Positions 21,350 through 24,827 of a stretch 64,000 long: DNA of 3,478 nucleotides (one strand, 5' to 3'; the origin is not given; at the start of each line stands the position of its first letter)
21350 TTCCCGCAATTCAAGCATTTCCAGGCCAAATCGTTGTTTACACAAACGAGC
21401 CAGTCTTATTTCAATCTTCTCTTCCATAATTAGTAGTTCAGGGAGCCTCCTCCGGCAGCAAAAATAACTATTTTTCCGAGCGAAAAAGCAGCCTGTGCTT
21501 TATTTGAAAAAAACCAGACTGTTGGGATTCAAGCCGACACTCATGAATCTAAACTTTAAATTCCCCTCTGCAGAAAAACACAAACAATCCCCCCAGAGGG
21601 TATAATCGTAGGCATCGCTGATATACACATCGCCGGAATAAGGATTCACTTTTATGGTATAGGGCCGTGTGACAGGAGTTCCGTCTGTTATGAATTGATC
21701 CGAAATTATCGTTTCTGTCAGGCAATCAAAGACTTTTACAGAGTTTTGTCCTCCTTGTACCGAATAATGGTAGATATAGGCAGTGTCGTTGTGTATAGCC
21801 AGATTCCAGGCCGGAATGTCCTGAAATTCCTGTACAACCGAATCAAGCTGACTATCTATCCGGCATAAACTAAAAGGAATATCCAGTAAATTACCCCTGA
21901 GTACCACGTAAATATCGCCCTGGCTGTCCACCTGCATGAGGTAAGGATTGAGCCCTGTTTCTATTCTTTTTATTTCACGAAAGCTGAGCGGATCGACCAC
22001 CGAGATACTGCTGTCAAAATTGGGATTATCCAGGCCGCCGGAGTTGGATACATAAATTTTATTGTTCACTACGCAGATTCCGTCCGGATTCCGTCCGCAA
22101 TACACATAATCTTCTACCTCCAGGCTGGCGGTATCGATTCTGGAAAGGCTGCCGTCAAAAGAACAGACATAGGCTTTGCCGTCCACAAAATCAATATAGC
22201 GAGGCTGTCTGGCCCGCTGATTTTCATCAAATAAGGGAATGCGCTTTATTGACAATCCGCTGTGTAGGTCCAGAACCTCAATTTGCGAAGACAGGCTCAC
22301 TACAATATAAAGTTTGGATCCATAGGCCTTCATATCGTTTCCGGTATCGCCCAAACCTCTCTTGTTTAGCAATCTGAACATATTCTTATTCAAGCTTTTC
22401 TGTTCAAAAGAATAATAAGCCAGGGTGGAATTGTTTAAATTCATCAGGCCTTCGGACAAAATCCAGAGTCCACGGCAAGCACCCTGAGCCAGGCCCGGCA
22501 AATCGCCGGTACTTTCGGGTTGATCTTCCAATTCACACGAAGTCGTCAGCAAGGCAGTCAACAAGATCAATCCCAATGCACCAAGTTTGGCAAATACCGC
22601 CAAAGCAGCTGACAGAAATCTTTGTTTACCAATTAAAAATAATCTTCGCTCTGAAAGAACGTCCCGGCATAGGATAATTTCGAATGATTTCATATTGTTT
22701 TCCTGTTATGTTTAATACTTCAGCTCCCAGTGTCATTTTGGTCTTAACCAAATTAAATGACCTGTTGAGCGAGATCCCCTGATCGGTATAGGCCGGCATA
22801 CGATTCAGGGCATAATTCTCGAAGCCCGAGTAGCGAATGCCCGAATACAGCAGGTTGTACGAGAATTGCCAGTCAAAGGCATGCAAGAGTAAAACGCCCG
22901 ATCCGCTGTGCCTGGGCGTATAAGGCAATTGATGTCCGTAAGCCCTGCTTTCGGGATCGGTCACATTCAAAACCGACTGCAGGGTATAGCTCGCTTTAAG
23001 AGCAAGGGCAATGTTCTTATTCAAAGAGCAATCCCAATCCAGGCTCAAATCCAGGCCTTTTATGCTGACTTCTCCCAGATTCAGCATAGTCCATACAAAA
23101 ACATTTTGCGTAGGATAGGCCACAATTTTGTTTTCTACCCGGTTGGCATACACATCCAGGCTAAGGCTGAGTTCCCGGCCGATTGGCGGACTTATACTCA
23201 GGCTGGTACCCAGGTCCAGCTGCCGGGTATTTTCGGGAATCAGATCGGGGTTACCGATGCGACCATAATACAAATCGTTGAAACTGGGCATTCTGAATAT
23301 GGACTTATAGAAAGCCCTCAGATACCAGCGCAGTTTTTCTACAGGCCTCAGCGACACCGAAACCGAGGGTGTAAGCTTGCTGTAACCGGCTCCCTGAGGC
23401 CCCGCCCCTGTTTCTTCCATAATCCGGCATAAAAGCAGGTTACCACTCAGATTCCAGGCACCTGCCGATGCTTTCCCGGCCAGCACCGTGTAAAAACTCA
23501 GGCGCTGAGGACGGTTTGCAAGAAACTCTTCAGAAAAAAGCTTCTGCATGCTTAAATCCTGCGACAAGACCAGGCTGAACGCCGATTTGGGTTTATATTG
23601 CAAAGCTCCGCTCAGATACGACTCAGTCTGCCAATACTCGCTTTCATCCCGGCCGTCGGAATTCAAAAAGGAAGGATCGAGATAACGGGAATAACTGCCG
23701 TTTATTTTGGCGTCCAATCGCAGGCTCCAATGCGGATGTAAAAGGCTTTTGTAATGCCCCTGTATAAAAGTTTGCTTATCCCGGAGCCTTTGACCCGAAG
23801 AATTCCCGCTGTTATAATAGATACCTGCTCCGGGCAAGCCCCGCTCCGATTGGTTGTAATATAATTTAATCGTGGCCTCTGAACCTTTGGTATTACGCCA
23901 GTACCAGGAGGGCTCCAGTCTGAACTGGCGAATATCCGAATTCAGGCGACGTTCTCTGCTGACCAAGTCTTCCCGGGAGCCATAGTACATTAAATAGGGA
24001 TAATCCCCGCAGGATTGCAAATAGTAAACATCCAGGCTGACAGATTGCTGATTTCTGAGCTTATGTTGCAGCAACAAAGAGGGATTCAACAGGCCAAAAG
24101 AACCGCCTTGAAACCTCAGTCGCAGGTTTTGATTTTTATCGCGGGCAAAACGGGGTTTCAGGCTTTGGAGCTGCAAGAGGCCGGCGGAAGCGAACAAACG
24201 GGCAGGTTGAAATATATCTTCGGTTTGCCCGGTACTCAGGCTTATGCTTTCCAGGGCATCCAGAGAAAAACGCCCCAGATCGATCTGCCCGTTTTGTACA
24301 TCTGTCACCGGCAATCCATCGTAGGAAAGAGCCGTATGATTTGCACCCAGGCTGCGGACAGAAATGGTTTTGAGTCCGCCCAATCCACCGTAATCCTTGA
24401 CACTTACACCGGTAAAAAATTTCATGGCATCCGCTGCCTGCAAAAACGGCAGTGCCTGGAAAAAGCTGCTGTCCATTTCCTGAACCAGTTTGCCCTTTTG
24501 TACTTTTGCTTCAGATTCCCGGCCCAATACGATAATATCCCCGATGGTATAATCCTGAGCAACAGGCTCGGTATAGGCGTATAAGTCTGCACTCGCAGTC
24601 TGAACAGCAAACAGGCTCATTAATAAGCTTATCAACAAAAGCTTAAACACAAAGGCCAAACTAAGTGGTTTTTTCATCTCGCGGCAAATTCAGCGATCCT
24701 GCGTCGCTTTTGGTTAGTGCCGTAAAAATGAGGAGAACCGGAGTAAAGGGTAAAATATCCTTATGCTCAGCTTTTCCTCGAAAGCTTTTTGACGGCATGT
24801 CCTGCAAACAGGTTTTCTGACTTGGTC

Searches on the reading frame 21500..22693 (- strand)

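Call 3: search_protein_families(library=pfam, proteins=[window:21500-22693:-], max_evalue=0.01)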
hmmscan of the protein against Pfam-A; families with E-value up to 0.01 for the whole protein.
window:21500-22693:- (397 aa): 2 families
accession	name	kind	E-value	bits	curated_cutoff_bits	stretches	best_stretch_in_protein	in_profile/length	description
PF16819.11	DUF5074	-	2.9e-08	33.6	27.2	1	75-359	2-309/353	Domain of unknown function (DUF5074)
PF01436.27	NHL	-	0.0035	17.7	20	0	202-219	3-21/28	NHL repeat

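Call 4: search_protein_families(library=ncbifam, proteins=[window:21500-22693:-], max_evalue=0.01)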
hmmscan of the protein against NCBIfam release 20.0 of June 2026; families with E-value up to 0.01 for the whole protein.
window:21500-22693:- (397 aa): 4 families
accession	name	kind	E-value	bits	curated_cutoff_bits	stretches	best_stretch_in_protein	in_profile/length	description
TIGR02276.1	beta_rpt_yvtn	repeat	4.2e-06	26.6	27.85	0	173-208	5-41/42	beta-propeller repeat protein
TIGR03866.1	PQQ_ABC_repeats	subfamily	1.5e-05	24.2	287.3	1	126-264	11-141/310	PQQ-dependent catabolism-associated beta-propeller protein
NF052460.1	L-NosZ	equivalog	5.6e-05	21.8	700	1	125-269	54-194/480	clade III lactonase-type nitrous-oxide reductase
NF053768.1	CIS12_fam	equivalog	0.0085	14.8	860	1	171-268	54-148/715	CIS12 family contractile injection system protein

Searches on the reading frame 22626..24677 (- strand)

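Call 3: search_protein_families(library=pfam, proteins=[window:22626-24677:-], max_evalue=0.01)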
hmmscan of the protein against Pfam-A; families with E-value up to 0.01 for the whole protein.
window:22626-24677:- (683 aa): 3 families
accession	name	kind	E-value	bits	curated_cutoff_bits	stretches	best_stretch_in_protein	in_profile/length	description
PF00593.30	TonB_dep_Rec_b-barrel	-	2.5e-29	103.9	27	1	248-657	57-436/436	TonB dependent receptor-like, beta-barrel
PF14905.12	OMP_b-brl_3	-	6.6e-09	35.8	27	1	432-662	156-378/408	Outer membrane protein beta-barrel family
PF07715.20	Plug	-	1.1e-08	35.9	23.9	1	66-152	10-95/107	TonB-dependent Receptor Plug Domain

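Call 4: search_protein_families(library=ncbifam, proteins=[window:22626-24677:-], max_evalue=0.01)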
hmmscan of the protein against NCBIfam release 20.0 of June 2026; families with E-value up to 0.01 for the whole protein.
window:22626-24677:- (683 aa): 10 families
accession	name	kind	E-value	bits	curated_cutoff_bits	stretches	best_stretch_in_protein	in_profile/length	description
TIGR01779.1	TonB-B12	equivalog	1.8e-18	66.4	599.7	1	446-676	398-607/614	TonB-dependent vitamin B12 receptor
TIGR01785.1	TonB-hemin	subfamily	4.5e-14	51.8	316.85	1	430-681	409-675/677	TonB-dependent heme/hemoglobin receptor family protein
NF007926.1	PRK10641.1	equivalog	1.7e-12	46.7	836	1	455-675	409-609/617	TonB-dependent vitamin B12 receptor BtuB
TIGR01783.1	TonB-siderophor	subfamily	5.2e-10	38.6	223.5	1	433-662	406-620/649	TonB-dependent siderophore receptor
TIGR04056.1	OMP_RagA_SusC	subfamily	4.1e-08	32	368.25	1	465-567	639-740/981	SusC/RagA family TonB-linked outer membrane protein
NF049947.1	TonB_dep_PCPU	exception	8.9e-05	20.9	800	1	460-675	465-677/685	TonB-dependent receptor, PCPU motif-type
NF049946.1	TonB_dep_CU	exception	0.00029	19.3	700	1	500-676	508-675/683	TonB-dependent receptor, CU motif-type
NF038079.1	TonB_sider_MxcH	equivalog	0.00034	18.8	925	0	450-681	548-790/792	TonB-dependent siderophore myxochelin receptor MxcH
TIGR01782.1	TonB-Xanth-Caul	subfamily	0.00082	17.8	310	0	469-663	632-840/868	TonB-dependent receptor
NF010012.0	PRK13486.1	equivalog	0.0072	14.7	924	0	474-593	465-573/696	TonB-dependent receptor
